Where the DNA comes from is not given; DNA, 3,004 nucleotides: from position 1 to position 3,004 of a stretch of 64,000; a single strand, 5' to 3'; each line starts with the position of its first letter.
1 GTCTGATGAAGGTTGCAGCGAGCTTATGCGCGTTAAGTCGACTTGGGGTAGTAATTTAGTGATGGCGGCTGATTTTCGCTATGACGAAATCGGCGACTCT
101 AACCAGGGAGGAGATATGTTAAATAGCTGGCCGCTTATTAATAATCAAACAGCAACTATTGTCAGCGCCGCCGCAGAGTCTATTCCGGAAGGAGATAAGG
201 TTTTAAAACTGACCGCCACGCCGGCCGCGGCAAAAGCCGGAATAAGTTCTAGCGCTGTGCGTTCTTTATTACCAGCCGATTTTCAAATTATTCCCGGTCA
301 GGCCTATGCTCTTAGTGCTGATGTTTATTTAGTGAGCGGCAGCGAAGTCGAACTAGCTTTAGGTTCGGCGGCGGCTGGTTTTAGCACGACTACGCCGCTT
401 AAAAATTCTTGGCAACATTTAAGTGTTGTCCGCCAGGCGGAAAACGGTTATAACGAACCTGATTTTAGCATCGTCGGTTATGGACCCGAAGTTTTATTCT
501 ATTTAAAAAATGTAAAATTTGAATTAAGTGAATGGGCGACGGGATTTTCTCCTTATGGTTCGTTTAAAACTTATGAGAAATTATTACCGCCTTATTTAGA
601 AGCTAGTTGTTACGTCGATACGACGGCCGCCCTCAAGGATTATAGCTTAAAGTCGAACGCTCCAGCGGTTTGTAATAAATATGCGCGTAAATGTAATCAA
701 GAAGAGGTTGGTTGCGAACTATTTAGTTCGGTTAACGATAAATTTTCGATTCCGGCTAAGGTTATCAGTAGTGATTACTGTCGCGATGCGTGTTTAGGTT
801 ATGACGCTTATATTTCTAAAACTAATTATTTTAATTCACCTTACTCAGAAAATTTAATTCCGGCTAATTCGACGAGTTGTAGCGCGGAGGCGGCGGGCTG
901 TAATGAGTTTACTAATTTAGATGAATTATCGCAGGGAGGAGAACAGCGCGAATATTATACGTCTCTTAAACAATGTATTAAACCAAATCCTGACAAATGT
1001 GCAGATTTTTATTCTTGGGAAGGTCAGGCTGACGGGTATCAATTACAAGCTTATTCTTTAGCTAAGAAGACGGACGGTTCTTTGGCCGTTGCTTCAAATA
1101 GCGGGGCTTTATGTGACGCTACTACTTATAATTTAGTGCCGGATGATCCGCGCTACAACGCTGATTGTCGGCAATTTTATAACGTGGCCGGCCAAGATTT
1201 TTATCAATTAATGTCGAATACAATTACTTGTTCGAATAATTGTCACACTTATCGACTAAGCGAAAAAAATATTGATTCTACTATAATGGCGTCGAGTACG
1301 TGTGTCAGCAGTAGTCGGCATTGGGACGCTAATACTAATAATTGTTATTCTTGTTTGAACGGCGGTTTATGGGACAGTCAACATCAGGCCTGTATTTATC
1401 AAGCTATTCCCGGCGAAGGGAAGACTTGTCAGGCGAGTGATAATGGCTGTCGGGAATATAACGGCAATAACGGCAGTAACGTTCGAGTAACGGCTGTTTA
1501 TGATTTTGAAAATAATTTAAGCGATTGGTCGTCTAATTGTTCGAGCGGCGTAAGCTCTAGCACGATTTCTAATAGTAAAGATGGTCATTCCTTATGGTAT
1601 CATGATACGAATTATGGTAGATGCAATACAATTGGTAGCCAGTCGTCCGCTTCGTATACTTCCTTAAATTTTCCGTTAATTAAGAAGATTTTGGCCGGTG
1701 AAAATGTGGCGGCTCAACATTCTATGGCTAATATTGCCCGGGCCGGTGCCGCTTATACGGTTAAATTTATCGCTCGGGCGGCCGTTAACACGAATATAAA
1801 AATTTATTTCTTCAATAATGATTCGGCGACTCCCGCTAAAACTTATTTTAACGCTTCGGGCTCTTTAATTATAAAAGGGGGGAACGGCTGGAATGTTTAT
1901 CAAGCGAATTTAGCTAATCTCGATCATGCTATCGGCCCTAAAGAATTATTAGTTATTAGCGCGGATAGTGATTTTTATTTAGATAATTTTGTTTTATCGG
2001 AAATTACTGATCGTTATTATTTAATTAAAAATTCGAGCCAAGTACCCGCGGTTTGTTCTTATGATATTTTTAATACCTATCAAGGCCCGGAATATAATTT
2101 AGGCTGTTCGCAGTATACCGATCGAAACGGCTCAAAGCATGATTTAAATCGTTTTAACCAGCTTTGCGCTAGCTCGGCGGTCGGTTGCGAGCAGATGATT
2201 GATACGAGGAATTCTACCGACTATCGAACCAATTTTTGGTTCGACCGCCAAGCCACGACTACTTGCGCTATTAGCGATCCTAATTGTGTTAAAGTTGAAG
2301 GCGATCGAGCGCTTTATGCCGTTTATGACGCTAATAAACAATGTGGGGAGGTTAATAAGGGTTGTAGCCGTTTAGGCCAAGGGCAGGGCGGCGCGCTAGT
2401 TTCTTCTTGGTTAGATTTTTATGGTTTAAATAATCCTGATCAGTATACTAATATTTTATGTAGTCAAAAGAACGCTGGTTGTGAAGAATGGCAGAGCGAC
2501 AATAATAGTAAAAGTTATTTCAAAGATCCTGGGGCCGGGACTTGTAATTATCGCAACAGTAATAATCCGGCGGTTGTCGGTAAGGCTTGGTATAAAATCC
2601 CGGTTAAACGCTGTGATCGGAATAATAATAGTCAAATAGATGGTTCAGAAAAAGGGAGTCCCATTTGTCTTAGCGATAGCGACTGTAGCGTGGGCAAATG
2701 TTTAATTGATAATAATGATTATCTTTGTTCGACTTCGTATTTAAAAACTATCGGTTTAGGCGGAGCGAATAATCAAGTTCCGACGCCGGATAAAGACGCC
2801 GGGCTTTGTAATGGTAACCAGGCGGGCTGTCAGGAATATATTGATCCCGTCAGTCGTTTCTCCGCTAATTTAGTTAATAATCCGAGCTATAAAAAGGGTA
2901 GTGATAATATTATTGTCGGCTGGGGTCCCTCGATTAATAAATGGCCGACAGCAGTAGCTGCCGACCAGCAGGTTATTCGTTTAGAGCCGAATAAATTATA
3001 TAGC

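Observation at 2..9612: Giant Cys-rich PKD-terminated surface protein adjacent to a VirB6/TrbL-like protein, with the remaining T4SS-like genes 22 kb away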

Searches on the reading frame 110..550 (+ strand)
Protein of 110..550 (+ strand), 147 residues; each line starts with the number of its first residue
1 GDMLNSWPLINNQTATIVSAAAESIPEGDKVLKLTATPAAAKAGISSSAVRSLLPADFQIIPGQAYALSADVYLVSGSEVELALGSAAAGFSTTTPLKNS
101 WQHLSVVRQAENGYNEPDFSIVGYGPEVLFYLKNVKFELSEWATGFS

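Call 62: search_protein_families(library=pfam, proteins=[window:110-550:+], max_evalue=1)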
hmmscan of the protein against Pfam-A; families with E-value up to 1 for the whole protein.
window:110-550:+ (147 aa): 1 family
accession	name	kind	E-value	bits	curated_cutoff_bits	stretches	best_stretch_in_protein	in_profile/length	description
PF02018.23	CBM_4_9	-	0.053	14.3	25.9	1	60-106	59-114/136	Carbohydrate binding domain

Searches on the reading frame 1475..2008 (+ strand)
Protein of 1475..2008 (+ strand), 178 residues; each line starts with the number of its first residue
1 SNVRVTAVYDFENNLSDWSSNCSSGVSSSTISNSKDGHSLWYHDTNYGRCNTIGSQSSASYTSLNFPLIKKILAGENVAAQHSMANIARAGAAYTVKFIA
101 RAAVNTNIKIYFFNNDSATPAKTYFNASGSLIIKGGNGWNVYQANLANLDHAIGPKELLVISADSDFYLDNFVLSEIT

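Call 62: search_protein_families(library=pfam, proteins=[window:1475-2008:+], max_evalue=1)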
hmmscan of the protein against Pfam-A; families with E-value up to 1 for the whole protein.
window:1475-2008:+ (178 aa): 2 families
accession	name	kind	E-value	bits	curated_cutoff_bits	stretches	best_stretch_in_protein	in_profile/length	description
PF16738.10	CBM26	-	0.077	13.6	28.1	1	106-146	10-49/70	Starch-binding module 26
PF06256.17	Nucleo_LEF-12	-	0.097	13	27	1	55-103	88-137/164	Nucleopolyhedrovirus LEF-12 protein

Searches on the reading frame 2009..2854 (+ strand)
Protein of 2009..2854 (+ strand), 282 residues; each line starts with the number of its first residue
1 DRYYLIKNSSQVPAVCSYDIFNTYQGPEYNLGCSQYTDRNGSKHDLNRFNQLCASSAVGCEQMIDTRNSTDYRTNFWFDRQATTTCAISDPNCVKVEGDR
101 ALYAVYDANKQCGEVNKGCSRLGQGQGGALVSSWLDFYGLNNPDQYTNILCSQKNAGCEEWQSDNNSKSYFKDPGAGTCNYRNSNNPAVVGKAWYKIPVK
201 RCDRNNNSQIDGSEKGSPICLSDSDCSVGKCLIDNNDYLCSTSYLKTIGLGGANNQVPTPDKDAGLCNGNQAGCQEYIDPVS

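Call 62: search_protein_families(library=pfam, proteins=[window:2009-2854:+], max_evalue=1)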
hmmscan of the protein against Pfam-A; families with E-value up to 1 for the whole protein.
window:2009-2854:+ (282 aa): 1 family
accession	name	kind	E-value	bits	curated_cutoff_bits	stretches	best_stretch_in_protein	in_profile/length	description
PF23117.1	DpnD_N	-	0.029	15.1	27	1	70-96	18-44/93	DpnD N-terminal domain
